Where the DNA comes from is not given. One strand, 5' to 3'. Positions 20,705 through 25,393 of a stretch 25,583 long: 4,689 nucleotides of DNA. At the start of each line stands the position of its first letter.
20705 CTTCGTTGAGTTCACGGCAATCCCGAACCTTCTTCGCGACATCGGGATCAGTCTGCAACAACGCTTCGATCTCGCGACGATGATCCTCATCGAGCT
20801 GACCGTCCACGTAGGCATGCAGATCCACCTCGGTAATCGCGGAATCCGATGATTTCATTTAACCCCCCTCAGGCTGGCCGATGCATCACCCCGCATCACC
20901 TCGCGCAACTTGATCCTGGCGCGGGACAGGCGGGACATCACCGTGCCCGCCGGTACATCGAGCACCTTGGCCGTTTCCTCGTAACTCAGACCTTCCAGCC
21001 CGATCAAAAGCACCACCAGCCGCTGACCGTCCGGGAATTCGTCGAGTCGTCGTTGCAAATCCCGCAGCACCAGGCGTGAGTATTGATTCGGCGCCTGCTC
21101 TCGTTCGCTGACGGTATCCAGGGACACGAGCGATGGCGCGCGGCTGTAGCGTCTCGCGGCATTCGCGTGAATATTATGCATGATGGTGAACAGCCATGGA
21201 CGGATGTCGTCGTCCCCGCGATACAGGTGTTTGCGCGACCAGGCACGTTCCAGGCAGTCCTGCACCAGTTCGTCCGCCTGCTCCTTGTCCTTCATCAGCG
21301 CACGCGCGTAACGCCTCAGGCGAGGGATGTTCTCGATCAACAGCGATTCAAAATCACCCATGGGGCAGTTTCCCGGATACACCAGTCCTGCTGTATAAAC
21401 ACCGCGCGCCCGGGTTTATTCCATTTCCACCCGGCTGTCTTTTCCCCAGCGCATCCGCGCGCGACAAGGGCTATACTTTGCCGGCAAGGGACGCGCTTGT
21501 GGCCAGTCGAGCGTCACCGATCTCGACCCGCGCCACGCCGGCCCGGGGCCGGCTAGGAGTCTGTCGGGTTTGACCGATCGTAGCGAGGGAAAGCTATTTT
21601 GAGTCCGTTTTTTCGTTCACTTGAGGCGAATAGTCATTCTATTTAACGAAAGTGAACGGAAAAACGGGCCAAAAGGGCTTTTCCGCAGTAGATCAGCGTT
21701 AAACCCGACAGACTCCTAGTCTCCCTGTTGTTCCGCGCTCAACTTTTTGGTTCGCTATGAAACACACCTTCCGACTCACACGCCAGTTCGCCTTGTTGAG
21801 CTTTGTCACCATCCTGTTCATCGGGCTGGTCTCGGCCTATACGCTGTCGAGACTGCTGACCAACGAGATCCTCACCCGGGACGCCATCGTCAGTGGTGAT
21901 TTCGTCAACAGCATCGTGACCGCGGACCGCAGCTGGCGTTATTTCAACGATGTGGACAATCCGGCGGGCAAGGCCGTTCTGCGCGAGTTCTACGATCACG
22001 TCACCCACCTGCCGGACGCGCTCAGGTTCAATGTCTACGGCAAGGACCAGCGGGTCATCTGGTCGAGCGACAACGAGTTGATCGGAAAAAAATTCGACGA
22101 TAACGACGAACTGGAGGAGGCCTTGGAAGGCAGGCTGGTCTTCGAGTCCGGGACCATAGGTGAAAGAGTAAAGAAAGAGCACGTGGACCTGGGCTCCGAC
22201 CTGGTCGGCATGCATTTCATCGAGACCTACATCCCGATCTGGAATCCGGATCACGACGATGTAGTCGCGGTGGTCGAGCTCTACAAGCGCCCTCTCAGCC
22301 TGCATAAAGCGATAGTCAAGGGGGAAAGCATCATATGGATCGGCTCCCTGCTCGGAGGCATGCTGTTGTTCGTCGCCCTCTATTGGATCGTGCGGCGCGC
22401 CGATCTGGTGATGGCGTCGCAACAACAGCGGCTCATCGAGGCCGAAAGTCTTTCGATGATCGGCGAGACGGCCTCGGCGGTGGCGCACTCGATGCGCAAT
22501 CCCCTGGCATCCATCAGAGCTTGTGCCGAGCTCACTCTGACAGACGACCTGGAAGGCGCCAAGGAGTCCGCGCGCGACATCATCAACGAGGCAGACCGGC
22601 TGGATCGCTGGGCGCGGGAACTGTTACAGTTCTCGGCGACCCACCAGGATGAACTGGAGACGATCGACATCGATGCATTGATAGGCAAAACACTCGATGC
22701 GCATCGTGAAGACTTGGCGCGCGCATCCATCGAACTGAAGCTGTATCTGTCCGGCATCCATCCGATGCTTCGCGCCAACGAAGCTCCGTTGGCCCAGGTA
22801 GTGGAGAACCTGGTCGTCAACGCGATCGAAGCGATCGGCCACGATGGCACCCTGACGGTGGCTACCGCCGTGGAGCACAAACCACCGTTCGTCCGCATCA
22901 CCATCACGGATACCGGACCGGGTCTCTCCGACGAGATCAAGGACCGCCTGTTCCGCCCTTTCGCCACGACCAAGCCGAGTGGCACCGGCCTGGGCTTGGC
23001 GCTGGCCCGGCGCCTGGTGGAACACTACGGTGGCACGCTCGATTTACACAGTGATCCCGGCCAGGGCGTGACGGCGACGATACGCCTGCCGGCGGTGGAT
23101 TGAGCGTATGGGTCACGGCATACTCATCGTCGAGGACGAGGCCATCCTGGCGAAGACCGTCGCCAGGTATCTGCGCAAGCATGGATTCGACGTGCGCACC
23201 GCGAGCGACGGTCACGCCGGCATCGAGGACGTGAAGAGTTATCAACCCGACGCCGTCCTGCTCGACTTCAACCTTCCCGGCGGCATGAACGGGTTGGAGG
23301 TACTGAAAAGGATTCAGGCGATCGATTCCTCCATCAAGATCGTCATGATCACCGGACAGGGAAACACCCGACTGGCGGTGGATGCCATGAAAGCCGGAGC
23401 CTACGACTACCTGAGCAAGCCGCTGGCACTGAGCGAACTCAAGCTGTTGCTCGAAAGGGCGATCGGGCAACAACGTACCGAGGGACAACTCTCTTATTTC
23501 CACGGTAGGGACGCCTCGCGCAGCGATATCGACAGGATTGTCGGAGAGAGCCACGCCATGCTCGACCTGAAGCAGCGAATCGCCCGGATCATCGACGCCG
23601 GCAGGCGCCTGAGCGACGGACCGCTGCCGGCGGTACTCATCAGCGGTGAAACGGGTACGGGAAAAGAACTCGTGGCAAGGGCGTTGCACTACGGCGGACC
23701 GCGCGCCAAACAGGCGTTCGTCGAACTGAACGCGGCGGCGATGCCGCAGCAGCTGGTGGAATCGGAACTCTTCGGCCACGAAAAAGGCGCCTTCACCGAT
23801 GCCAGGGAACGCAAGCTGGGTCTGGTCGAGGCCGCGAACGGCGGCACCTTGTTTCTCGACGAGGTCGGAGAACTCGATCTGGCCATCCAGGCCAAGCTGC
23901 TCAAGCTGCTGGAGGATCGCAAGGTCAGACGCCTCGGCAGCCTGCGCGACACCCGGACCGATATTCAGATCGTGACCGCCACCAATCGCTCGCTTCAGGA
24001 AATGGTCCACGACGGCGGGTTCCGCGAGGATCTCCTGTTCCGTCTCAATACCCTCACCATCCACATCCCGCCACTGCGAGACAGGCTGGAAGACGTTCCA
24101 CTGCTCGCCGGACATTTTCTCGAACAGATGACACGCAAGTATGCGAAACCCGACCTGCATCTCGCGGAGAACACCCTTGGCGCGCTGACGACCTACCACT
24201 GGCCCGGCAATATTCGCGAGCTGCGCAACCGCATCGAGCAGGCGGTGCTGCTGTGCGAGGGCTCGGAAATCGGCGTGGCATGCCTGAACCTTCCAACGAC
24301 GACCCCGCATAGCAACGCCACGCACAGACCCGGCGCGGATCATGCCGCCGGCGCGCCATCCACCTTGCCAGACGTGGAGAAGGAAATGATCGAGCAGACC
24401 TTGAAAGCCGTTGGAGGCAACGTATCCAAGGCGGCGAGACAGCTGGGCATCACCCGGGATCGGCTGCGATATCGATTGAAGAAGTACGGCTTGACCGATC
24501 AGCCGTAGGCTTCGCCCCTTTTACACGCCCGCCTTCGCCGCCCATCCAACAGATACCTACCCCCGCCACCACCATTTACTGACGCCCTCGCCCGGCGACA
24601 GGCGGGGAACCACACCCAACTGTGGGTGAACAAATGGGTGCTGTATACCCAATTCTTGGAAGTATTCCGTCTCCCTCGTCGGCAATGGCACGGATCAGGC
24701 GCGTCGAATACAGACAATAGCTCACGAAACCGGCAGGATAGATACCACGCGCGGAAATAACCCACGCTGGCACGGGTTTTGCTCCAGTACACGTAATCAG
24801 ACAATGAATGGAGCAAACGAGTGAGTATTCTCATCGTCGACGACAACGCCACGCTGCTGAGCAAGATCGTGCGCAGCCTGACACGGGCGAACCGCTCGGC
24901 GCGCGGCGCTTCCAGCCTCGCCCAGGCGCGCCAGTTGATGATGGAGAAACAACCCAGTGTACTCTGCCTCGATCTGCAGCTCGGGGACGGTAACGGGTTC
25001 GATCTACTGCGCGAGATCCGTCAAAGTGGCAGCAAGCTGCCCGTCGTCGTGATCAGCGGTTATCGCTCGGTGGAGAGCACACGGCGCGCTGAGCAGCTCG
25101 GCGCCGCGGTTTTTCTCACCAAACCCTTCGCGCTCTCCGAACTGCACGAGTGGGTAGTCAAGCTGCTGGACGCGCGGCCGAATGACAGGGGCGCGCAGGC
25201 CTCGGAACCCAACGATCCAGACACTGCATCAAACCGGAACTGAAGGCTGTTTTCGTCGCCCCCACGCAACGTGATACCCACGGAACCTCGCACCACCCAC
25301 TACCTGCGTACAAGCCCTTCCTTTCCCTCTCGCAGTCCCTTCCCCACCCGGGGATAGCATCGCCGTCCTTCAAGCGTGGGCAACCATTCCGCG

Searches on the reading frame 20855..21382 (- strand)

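Call 21: search_protein_families(library=pfam, proteins=[window:20855-21382:-], max_evalue=0.001)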
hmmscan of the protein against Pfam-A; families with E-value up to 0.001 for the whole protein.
window:20855-21382:- (175 aa): 5 families
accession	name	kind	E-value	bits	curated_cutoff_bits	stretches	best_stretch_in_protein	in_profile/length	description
PF22029.2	PhyR_sigma2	-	1.1e-20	73.8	27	1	17-69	3-55/55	Sigma2 domain of PhyR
PF08281.18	Sigma70_r4_2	-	7.1e-15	54.8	25.7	1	107-159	2-54/54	Sigma-70, region 4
PF04542.20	Sigma70_r2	-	3.1e-11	43.4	24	1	17-81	4-70/71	Sigma-70 region 2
PF04545.22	Sigma70_r4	-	7.5e-10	38.6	24.1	1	113-161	2-50/50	Sigma-70, region 4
PF07638.17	Sigma70_ECF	-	1.9e-08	34.8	21.1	1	21-163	29-183/185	ECF sigma factor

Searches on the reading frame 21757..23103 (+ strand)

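Call 21: search_protein_families(library=pfam, proteins=[window:21757-23103:+], max_evalue=0.001)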
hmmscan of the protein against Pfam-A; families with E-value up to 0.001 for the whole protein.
window:21757-23103:+ (448 aa): 4 families
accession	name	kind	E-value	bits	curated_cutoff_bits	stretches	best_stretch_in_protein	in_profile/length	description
PF02518.31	HATPase_c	-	4.3e-25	88.7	26.4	1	341-446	2-109/111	Histidine kinase-, DNA gyrase B-, and HSP90-like ATPase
PF00512.31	HisKA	-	8.5e-10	39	26.9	1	236-293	3-61/66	His Kinase A (phospho-acceptor) domain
PF13581.12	HATPase_c_2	-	0.00016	22.1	27.4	1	348-427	35-113/127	Histidine kinase-like ATPase domain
PF14501.12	HATPase_c_5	-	0.00031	21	22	1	345-434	6-92/102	GHKL domain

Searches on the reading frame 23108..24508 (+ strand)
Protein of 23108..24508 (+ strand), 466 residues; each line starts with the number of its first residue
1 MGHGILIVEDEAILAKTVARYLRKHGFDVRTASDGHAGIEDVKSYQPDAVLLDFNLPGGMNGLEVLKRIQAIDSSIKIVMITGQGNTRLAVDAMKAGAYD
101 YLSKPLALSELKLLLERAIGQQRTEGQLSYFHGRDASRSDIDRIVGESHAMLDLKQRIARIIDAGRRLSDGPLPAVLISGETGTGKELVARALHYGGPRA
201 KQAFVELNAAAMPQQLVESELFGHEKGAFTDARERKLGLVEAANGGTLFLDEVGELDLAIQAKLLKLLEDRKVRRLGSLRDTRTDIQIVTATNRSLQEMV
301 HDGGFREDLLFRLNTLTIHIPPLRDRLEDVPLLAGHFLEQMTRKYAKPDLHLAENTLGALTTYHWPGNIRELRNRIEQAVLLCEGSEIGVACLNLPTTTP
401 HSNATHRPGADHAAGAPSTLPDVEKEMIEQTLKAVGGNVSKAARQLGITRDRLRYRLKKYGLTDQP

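Call 21: search_protein_families(library=pfam, proteins=[window:23108-24508:+], max_evalue=0.001)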
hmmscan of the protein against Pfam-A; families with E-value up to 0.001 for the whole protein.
window:23108-24508:+ (466 aa): 9 families
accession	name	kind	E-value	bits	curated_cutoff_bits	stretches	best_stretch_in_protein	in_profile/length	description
PF00158.32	Sigma54_activat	-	1.7e-60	204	20.2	1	145-319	2-168/168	Sigma-54 interaction domain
PF00072.30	Response_reg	-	1.1e-29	103.3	30.2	1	5-113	1-108/111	Response regulator receiver domain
PF25601.1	AAA_lid_14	-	4.2e-22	78.2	27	1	324-397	1-74/87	AAA+ ATPase lid domain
PF14532.12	Sigma54_activ_2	-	7.8e-20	72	25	1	145-323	1-138/138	Sigma-54 interaction domain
PF02954.25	HTH_8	-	3.1e-17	62.4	22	1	419-460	1-42/42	Bacterial regulatory protein, Fis family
PF07728.20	AAA_5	-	1.9e-08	34.8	22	1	176-294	2-123/139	AAA domain (dynein-related subfamily)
PF01078.27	Mg_chelatase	-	7.7e-05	22.6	20.3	0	177-295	26-159/207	Magnesium chelatase, subunit ChlI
PF07724.20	AAA_2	-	0.00047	20.7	27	0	176-290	6-122/166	AAA domain (Cdc48 subfamily)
PF13191.12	AAA_16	-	0.00072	20.5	32.6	0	157-269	8-121/167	AAA ATPase domain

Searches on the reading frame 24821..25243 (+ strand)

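Call 21: search_protein_families(library=pfam, proteins=[window:24821-25243:+], max_evalue=0.001)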
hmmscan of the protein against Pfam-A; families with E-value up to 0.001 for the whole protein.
window:24821-25243:+ (140 aa): 1 family
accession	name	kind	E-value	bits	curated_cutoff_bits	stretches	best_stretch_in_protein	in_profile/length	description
PF00072.30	Response_reg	-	2.3e-23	82.9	30.2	1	3-111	1-109/111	Response regulator receiver domain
